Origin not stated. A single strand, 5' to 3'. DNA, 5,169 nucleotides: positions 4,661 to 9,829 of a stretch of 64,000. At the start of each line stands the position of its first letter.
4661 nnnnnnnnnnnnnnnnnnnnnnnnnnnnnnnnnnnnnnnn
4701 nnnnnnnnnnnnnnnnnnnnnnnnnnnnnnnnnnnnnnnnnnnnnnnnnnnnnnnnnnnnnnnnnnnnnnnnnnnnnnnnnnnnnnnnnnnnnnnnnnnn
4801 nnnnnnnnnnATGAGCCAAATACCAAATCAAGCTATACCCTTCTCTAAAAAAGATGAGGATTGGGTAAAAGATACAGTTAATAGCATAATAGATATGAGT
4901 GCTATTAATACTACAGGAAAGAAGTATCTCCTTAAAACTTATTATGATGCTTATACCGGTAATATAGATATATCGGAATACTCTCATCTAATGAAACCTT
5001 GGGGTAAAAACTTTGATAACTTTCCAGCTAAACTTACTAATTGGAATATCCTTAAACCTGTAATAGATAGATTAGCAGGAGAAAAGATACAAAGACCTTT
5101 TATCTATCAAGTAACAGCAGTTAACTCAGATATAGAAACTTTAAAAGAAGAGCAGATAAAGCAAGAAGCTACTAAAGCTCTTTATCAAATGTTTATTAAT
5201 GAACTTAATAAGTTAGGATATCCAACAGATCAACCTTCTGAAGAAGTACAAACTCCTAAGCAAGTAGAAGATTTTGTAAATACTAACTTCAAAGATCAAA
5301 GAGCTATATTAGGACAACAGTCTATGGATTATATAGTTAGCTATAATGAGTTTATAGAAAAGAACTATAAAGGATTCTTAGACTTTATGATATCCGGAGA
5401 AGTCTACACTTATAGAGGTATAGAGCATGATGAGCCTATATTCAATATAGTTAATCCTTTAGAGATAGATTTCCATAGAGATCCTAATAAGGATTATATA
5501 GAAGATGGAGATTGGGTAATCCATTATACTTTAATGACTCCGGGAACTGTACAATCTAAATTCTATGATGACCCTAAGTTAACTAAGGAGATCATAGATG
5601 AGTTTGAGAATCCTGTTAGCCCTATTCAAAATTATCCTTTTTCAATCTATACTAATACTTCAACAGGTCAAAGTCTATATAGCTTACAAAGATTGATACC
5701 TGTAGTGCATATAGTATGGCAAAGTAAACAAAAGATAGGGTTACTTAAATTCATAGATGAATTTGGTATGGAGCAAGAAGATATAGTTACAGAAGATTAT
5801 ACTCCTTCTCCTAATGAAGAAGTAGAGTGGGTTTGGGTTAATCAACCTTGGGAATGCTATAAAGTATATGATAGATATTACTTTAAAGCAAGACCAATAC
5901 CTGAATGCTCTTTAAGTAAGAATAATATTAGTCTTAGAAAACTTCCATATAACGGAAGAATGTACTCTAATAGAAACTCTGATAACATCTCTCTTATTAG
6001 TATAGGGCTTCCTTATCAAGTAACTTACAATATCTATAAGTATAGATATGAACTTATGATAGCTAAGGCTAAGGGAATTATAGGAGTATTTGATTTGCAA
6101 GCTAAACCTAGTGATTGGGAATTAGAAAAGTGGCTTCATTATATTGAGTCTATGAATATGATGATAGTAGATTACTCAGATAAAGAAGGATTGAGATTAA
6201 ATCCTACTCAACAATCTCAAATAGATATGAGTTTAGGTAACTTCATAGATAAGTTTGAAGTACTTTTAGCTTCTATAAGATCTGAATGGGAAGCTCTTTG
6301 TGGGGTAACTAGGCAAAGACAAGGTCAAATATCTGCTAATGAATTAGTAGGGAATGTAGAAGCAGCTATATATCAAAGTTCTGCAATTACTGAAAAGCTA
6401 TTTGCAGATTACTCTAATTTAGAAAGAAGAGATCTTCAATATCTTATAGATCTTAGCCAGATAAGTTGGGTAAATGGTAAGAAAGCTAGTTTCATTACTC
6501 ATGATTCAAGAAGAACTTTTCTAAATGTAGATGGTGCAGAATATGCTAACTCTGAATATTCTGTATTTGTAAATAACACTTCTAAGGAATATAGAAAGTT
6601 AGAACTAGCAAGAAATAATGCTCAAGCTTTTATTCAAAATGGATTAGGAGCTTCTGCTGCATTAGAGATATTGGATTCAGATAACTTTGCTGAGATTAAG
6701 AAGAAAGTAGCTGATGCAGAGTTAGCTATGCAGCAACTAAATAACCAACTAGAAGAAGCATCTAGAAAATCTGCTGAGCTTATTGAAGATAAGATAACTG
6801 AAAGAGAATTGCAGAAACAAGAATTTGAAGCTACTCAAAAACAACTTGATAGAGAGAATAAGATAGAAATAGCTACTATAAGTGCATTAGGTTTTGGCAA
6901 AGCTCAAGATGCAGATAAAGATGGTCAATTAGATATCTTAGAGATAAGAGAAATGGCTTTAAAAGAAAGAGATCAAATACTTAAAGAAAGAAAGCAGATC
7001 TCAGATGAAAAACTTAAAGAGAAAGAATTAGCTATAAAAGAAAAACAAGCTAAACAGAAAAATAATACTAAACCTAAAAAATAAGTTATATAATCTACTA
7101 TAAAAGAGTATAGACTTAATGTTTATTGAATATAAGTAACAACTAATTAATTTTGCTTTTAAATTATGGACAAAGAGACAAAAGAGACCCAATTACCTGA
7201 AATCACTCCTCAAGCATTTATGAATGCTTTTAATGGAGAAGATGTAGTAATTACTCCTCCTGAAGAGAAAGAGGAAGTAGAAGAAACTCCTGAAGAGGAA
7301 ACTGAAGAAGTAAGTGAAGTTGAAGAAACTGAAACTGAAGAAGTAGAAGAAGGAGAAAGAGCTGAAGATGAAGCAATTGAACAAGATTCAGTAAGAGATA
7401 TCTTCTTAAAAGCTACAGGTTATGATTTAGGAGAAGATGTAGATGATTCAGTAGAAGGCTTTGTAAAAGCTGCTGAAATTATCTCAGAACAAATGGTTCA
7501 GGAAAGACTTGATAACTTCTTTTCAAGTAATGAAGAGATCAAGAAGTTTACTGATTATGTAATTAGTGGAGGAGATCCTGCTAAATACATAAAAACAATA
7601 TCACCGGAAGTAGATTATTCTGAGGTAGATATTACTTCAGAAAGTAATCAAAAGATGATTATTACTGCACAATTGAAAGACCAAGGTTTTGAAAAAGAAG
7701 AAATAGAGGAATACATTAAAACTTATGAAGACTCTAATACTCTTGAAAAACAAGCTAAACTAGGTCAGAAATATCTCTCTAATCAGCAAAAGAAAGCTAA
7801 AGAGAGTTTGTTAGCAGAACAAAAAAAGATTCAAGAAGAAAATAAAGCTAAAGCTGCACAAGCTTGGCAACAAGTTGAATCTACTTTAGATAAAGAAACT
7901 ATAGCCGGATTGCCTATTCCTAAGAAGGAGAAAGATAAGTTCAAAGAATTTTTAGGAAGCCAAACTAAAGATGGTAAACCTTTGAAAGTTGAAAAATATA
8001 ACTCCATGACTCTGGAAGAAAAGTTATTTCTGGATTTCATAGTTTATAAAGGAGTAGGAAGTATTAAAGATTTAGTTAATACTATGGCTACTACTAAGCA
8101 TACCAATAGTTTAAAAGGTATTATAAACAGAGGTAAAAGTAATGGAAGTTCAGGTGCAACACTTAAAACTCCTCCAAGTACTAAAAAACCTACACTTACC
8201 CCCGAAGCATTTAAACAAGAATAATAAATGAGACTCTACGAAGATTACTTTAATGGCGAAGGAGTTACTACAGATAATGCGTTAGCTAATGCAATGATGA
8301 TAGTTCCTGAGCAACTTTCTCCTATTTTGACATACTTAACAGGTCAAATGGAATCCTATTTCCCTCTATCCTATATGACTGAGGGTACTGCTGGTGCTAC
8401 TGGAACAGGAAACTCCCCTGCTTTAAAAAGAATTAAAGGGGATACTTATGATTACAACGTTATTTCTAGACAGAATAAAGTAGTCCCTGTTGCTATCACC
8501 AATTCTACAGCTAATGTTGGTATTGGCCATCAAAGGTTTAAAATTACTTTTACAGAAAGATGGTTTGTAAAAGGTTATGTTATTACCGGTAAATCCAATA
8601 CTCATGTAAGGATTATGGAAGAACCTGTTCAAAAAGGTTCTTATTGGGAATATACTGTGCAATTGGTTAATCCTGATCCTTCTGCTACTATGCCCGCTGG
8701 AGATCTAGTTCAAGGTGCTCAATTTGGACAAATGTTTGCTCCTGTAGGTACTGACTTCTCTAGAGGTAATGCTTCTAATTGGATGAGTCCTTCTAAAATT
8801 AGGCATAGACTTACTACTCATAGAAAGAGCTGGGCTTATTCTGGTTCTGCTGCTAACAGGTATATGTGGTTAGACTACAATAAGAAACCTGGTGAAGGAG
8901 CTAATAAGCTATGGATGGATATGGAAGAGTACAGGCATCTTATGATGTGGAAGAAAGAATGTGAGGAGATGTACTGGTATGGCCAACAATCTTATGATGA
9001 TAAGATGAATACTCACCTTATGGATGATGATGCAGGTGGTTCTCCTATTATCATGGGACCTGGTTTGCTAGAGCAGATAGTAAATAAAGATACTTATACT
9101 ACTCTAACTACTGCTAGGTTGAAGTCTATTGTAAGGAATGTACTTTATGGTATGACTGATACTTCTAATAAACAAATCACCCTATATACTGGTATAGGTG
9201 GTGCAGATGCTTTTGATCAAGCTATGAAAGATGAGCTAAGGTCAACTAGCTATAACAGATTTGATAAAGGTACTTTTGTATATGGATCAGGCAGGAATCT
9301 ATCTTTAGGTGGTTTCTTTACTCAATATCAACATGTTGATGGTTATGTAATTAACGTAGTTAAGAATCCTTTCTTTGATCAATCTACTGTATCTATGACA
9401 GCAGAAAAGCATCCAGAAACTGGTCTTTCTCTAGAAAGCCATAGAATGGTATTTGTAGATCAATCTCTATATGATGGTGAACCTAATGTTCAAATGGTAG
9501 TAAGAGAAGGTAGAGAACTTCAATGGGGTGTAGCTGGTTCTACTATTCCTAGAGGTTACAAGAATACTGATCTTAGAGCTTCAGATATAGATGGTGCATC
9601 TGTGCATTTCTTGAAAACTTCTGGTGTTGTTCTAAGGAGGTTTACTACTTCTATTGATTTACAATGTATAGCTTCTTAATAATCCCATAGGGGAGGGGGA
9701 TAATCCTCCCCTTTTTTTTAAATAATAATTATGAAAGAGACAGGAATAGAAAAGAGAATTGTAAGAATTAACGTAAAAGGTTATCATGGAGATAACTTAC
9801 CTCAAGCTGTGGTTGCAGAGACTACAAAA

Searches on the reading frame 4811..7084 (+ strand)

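Call 20: search_protein_families(library=phrogs, proteins=[window:4811-7084:+], max_evalue=0.00001)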
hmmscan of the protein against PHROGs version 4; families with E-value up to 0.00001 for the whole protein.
window:4811-7084:+ (757 aa): 1 family
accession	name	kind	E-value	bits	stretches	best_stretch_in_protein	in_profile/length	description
phrog_6547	-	head and packaging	1.2e-96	325.6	1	2-752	7-793/827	portal protein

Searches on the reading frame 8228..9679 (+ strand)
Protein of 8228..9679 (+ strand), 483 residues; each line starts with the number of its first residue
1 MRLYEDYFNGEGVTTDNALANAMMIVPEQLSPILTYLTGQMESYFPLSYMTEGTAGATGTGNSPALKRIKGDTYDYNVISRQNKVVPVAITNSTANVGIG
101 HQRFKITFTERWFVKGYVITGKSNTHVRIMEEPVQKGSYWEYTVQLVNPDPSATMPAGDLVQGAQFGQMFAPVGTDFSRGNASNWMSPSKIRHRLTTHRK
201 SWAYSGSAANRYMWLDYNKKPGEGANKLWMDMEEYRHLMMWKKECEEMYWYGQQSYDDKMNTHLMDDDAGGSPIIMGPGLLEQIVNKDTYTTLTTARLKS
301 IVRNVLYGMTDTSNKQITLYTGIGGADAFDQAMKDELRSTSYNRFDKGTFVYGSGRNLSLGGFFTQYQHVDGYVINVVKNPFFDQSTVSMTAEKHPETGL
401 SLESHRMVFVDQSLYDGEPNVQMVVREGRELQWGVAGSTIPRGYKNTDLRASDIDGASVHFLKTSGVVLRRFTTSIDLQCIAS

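Call 20: search_protein_families(library=phrogs, proteins=[window:8228-9679:+], max_evalue=0.00001)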
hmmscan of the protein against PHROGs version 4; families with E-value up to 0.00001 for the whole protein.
window:8228-9679:+ (483 aa): 1 family
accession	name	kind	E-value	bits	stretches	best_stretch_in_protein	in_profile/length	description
phrog_11589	-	head and packaging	4.8e-79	267.1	1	11-480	17-492/495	major head protein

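Call 22: search_dna_similar(query=window:8228-9679:+, collection=phages, mode=protein, max_rows=12)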
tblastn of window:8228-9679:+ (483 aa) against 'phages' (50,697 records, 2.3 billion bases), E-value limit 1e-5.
Records with a match: 138; places in all: 139; records where one place covers at least 80% of the query: 99.
Best place of each record, by identity: <60% 138.
By first word of the organism name: uncultured 51; Bacteroides 32; Flavobacterium 29; Bacteriophage 8; CrAssphage 7; crAssphage 2; Caudoviricetes 2; Azobacteroides 2; Carjivirus 1; Bohxovirus 1; and 3 more.
By host as written in the record: - 68; Bacteroides intestinalis DSM 108646 25; Flavobacterium psychrophilum 950106-1/1 12; Bacteroides cellulosilyticus 4; Flavobacterium psychrophilum 020612-2/1 3; Flavobacterium psychrophilum strain FPS-D10 3; Bacteroides xylanisolvens APCS1/XY 2; Candidatus Azobacteroides pseudotrichonymphae 2; and 14 more.
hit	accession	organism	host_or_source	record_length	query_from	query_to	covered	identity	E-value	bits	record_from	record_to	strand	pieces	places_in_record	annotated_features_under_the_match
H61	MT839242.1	Bacteriophage sp.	human fecal samples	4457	27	470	92%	31.9%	2e-48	184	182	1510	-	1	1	record has no annotation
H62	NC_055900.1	uncultured phage cr125_1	human feces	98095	27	470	92%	31.2%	1e-47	182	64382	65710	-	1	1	major head protein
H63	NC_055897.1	uncultured phage cr114_1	human feces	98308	27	470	92%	31.2%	1e-47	182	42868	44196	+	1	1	major head protein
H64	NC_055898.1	uncultured phage cr115_1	human feces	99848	27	470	92%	31.2%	8e-47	180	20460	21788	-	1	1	major head protein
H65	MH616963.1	crAssphage sp. isolate ctbg_1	house mouse tissue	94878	4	480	99%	28.8%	7e-43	168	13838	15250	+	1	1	putative major capsid protein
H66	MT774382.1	uncultured phage cr10_1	human feces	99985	16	470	94%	30.2%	4e-47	181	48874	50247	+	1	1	major capsid protein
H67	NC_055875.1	uncultured phage cr10_1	human feces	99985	16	470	94%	30.2%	4e-47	181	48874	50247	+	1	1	major head protein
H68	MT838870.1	Bacteriophage sp.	human fecal samples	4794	3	480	99%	28.7%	1e-42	167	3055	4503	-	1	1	record has no annotation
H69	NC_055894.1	uncultured phage cr6_1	human feces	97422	1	470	97%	29.1%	7e-45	174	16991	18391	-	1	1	major head protein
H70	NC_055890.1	uncultured phage cr56_1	human feces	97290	27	470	92%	30.8%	3e-48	184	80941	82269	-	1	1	major head protein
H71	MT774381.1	uncultured phage cr3_1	human feces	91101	8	480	98%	28.7%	1e-43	171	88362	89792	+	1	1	major capsid protein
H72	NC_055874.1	uncultured phage cr3_1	human feces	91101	8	480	98%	28.7%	1e-43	171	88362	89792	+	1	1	major head protein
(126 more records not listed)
